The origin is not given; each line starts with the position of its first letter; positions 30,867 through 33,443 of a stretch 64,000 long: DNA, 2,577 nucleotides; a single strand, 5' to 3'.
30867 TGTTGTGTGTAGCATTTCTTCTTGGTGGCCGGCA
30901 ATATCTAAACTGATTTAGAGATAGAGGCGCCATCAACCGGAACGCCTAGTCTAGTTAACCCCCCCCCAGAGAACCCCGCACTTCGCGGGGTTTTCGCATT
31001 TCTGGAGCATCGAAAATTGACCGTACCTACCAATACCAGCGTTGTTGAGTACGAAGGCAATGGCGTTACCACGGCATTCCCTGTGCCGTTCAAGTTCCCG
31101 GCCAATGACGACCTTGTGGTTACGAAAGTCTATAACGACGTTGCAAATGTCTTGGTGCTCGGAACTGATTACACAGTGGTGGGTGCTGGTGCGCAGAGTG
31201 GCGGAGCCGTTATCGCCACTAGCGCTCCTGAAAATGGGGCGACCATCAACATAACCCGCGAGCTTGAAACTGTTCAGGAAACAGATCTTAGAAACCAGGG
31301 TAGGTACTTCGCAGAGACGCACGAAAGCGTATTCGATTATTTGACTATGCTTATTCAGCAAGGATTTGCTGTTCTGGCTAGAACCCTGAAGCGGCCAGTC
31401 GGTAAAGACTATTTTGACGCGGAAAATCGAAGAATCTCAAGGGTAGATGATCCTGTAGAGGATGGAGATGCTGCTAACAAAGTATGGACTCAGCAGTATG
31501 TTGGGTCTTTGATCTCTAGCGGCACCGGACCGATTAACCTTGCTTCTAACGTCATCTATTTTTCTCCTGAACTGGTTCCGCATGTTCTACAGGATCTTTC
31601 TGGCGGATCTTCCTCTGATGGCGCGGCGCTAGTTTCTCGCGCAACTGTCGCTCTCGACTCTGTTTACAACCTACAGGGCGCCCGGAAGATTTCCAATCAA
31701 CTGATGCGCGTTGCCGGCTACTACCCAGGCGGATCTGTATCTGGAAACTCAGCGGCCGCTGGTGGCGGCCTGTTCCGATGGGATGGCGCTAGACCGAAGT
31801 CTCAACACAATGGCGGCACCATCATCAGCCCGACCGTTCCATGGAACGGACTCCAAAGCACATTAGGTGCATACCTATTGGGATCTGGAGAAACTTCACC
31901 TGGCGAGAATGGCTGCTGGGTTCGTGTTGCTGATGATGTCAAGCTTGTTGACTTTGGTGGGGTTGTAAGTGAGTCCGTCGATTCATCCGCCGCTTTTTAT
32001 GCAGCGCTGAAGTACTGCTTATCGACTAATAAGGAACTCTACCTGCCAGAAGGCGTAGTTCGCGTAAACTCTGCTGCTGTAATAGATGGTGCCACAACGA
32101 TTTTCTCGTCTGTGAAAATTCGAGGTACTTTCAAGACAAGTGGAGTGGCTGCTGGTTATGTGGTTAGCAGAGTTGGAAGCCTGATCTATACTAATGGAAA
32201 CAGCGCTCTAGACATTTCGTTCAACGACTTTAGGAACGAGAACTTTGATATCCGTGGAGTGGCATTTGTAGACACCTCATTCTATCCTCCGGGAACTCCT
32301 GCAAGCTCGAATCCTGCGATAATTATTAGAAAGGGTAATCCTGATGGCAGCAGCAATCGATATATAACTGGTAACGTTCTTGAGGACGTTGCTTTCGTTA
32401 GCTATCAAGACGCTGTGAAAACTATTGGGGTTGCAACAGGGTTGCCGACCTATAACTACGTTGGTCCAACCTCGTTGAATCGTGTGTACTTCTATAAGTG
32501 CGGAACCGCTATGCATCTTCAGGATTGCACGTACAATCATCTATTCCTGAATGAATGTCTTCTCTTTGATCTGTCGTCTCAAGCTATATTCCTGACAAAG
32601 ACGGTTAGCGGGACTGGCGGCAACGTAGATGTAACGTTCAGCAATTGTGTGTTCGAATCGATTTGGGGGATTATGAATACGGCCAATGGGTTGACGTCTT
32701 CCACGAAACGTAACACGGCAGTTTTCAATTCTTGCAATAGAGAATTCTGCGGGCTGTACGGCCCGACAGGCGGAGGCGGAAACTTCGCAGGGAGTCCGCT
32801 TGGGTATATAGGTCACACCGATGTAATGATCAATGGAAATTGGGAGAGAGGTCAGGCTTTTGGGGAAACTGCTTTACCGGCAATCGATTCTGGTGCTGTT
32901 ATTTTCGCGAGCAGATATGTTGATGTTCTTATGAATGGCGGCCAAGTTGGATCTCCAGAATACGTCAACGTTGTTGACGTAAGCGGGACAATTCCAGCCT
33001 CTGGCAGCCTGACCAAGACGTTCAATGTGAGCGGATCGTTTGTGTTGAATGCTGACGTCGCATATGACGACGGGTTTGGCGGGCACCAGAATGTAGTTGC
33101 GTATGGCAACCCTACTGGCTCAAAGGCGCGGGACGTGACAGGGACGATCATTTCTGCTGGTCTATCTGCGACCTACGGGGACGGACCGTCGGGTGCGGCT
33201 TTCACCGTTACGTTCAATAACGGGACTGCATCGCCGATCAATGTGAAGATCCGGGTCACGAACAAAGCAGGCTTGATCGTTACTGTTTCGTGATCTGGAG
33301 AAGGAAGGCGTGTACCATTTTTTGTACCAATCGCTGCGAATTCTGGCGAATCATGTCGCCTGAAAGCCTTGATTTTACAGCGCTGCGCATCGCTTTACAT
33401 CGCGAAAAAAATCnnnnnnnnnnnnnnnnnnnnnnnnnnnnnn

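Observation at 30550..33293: P22-like right arm: AT-rich membrane protein in the sieA slot, then a beta-helix tailspike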

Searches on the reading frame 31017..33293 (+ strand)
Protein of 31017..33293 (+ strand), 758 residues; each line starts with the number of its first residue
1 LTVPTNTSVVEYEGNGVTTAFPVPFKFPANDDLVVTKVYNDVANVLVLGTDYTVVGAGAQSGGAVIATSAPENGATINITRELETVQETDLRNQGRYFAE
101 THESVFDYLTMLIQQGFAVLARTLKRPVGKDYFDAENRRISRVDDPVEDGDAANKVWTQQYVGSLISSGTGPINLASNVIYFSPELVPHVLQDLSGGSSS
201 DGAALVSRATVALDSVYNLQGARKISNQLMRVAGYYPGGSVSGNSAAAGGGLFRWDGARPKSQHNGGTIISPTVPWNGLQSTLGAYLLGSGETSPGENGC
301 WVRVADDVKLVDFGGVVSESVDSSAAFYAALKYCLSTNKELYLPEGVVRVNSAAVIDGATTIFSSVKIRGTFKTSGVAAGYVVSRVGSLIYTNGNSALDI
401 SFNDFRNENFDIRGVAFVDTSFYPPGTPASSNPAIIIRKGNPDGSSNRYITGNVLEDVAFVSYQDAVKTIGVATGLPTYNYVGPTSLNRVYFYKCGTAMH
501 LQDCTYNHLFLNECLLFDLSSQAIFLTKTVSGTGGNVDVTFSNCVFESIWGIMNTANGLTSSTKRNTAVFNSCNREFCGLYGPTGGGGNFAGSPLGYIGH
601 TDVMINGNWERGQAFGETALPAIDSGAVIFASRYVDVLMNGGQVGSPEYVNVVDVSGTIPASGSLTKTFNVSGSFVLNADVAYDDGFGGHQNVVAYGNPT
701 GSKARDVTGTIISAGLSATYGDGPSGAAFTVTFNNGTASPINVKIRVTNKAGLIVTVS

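Call 3: search_protein_families(library=pfam, proteins=[window:31017-33293:+], max_evalue=0.01)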
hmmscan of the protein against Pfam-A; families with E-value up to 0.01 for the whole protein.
window:31017-33293:+ (758 aa): 1 family
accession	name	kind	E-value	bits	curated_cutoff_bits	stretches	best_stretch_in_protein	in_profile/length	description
PF03906.20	Phage_T7_tail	-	8.3e-08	32.5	25.2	1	6-159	5-149/157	Phage T7 tail fibre protein, N-terminal domain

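Call 4: search_protein_families(library=phrogs, proteins=[window:31017-33293:+], max_evalue=0.01)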
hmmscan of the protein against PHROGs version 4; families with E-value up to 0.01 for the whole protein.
window:31017-33293:+ (758 aa): 21 families
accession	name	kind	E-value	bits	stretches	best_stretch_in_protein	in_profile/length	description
phrog_32929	-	unknown function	0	1104.3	1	191-758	125-685/685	-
phrog_1640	-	tail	8.2e-90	303.9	1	1-695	1-668/765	tail protein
phrog_30017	-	unknown function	4e-87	294.2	1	1-200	1-208/1025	-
phrog_27346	-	unknown function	4.7e-52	178.3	1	66-400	1-321/738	-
phrog_13893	-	tail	5.8e-43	148.2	1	1-171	1-173/648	tail protein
phrog_8649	-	unknown function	1.3e-38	134.1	1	1-167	1-169/743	-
phrog_28871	-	unknown function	1.4e-38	133.4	1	1-160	1-155/946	-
phrog_32960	-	unknown function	2.8e-38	132.7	1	1-159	1-161/762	-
phrog_17220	-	unknown function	9.6e-38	131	1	1-169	1-171/868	-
phrog_6518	-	tail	4.1e-37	128.7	1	5-160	2-156/793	tail fiber protein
phrog_38237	-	unknown function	2.6e-36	126.2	1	1-169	1-167/697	-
phrog_36601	-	tail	1.6e-35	123.7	1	1-159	15-175/1084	tail fiber protein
phrog_5662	-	tail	1.5e-34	120.5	1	1-173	1-175/729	tail fiber protein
phrog_1171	-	tail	5e-33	115.6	1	1-185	1-167/954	tail spike protein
phrog_5510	-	tail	2.2e-26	93.5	1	1-168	1-171/789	tail fiber protein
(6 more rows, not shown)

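Call 19: search_solved_structures(query=window:31017-33290:+, max_evalue=1, show_alignments=2)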
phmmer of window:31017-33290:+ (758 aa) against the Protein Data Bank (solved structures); distinct sequences matched with E-value up to 1: 5.
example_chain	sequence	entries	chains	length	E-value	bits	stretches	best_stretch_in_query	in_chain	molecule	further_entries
28lx_A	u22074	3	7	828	5.6e-26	94.5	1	1-175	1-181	Dpo31, tailspike protein | Dpo31-deltaD1, viral depolymerase depleted of domain 1 | Tail fibers Dpo36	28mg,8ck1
6zc5_A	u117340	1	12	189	0.051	15.4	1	639-738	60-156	Fiber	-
6qpm_A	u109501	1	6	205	0.062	15.1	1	639-738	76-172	Fiber protein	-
8e4g_O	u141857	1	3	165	0.13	14.1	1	8-153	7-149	Tail fiber protein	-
8dsp_C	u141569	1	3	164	0.14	13.9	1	8-153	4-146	Tail fiber protein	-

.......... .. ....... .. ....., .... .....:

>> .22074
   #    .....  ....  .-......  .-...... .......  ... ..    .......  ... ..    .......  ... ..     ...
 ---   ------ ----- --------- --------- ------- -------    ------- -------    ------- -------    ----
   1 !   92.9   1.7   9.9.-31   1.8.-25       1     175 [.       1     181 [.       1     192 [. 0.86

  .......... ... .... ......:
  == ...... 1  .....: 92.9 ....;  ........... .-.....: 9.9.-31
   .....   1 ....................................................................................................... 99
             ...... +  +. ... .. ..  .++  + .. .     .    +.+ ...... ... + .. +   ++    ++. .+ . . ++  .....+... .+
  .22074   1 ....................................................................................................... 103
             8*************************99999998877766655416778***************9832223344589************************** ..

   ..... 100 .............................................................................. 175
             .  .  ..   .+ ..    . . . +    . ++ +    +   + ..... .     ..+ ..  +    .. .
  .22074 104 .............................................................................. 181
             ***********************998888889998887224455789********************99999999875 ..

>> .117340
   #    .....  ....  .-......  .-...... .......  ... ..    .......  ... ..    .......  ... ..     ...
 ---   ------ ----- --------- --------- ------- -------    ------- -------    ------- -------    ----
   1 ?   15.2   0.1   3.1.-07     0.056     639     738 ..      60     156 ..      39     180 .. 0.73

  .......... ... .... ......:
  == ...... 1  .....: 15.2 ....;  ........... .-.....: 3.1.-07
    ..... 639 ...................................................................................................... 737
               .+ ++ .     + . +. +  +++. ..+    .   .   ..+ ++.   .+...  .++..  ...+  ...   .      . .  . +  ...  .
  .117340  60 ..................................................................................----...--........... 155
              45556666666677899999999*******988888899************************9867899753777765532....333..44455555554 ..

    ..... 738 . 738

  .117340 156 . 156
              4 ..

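Call 31: search_protein_families(library=padloc, proteins=[window:31017-33290:+], max_evalue=1)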
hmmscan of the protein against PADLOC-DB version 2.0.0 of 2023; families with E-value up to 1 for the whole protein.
window:31017-33290:+ (758 aa): 0 families

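Call 32: search_protein_families(library=ncbifam, proteins=[window:31017-33290:+], max_evalue=1)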
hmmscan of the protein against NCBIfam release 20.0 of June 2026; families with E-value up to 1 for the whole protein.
window:31017-33290:+ (758 aa): 0 families

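Call 35: predict_structure(alignment_id=A1)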
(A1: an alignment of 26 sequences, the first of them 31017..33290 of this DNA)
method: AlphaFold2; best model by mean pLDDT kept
length: 758 residues; sequences in the alignment: 26
mean_pLDDT: 59.1   pTM: 0.50
mean pLDDT of the five models: 59.1, 54.4, 51.6, 48.7, 47.4
residues with pLDDT >= 90: 107; 70-90: 213; 50-70: 106; < 50: 332
segments of 3 or more residues with pLDDT < 50: 1-208, 239-246, 512-537, 543-564, 574-599, 606-624, 632-650
pLDDT, mean of each block of 10 residues (from residue 1): 25 23 26 30 33 26 27 28 35 37 38 36 30 33 32 30 28 26 26 29 40 80 77 73 53 90 93 90 92 91 88 89 93 91 91 89 87 67 77 92 80 91 69 87 69 79 83 69 61 67 54 43 41 44 46 38 50 37 27 40 49 33 50 46 41 76 88 75 76 76 71 82 79 87 78 68
secondary structure, 60 per line:
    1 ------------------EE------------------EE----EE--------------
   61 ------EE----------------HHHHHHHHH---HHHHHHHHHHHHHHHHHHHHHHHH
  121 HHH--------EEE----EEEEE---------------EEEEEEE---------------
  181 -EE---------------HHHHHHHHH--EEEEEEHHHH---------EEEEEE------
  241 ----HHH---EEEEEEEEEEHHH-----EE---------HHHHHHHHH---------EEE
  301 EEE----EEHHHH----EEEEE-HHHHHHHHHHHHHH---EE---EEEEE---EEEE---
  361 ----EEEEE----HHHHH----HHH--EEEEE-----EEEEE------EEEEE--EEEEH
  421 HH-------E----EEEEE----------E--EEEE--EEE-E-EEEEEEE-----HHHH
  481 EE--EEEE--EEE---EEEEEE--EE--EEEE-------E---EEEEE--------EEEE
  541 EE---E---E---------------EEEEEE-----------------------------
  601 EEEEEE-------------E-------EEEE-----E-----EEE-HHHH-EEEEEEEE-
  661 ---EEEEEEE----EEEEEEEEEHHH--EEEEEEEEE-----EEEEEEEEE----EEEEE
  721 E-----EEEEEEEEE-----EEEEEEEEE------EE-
elements in order (helices of 4 or more, strands of 3 or more residues): H85-93 H97-123 E132-134 E139-143 E159-165 H199-207 E210-215 H216-219 E229-234 E251-260 H280-288 E298-303 H310-313 E318-322 H324-337 E346-350 E354-357 E365-369 H374-378 E388-392 E398-402 E409-413 E416-419 E435-439 E453-456 E459-461 E465-471 H477-480 E485-488 E491-493 E497-502 E509-512 E524-528 E537-542 E566-571 E601-606 E628-631 E643-645 H647-650 E652-659 E664-670 E675-683 E689-697 E703-711 E716-721 E727-735 E741-749

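Call 39: fold_search(model_id=the predicted structure, library=pdb)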
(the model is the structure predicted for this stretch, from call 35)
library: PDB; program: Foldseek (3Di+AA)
matches with E <= 10: 966; with E <= 0.001: 34
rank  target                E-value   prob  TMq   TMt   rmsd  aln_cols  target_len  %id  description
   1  6c72_A                8.7e-12  1.00  0.25  0.31  18.2       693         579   11  Crystal structure of a tailspike protein gp49 from Acinetobacter baumannii bacteriophage Fri1, a capsular polysacchari (released 2019-01-23)
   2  6e1r_B                9.1e-12  1.00  0.27  0.36  13.8       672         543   12  Crystal structure of the Acinetobacter phage vB_ApiP_P1 tailspike protein (released 2019-07-17)
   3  8iqe_D                1.1e-11  1.00  0.24  0.32  15.2       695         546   12  Crystal structure of tetrameric K2-2 TSP (released 2024-02-21)
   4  8iqe_B                1.5e-11  1.00  0.24  0.32  15.9       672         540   13  Crystal structure of tetrameric K2-2 TSP (released 2024-02-21)
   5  6e1r_A                1.9e-11  1.00  0.26  0.34  15.1       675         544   11  Crystal structure of the Acinetobacter phage vB_ApiP_P1 tailspike protein (released 2019-07-17)
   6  6tgf_D                2.3e-11  1.00  0.24  0.26  13.6       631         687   11  Pantoea stewartii WceF is a glycan biofilm modifying enzyme with a bacteriophage tailspike-like parallel beta-helix fo (released 2020-11-25)
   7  8iqe_A                2.6e-11  1.00  0.27  0.35  15.6       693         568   13  Crystal structure of tetrameric K2-2 TSP (released 2024-02-21)
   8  8iq9_B                7.7e-11  1.00  0.26  0.33  16.1       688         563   12  Crystal structure of trimeric K2-2 TSP in complex with tetrasaccharide and octasaccharide (released 2024-02-21)
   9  6tgf_E                8.1e-11  1.00  0.27  0.30  13.3       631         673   12  Pantoea stewartii WceF is a glycan biofilm modifying enzyme with a bacteriophage tailspike-like parallel beta-helix fo (released 2020-11-25)
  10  8iq9_A                8.9e-11  1.00  0.27  0.34  14.5       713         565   12  Crystal structure of trimeric K2-2 TSP in complex with tetrasaccharide and octasaccharide (released 2024-02-21)
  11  8iqe_C                1.7e-10  1.00  0.29  0.36  14.3       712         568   12  Crystal structure of tetrameric K2-2 TSP (released 2024-02-21)
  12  5w5p                  2.0e-10  1.00  0.25  0.29  19.0       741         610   10  Crystal structure of Acinetobacter baumannii phage AM24 tailspike protein (released 2018-12-19)
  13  8iq5_A                3.8e-10  1.00  0.24  0.30  16.4       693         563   12  Crystal structure of trimeric K2-2 TSP (released 2024-02-21)
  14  8iq5_D                4.1e-10  1.00  0.24  0.30  16.4       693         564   12  Crystal structure of trimeric K2-2 TSP (released 2024-02-21)
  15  7lzj_A                1.8e-09  1.00  0.27  0.29  14.2       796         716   12  DpK2 bacteriophage tail spike depolymerase (released 2021-08-25)
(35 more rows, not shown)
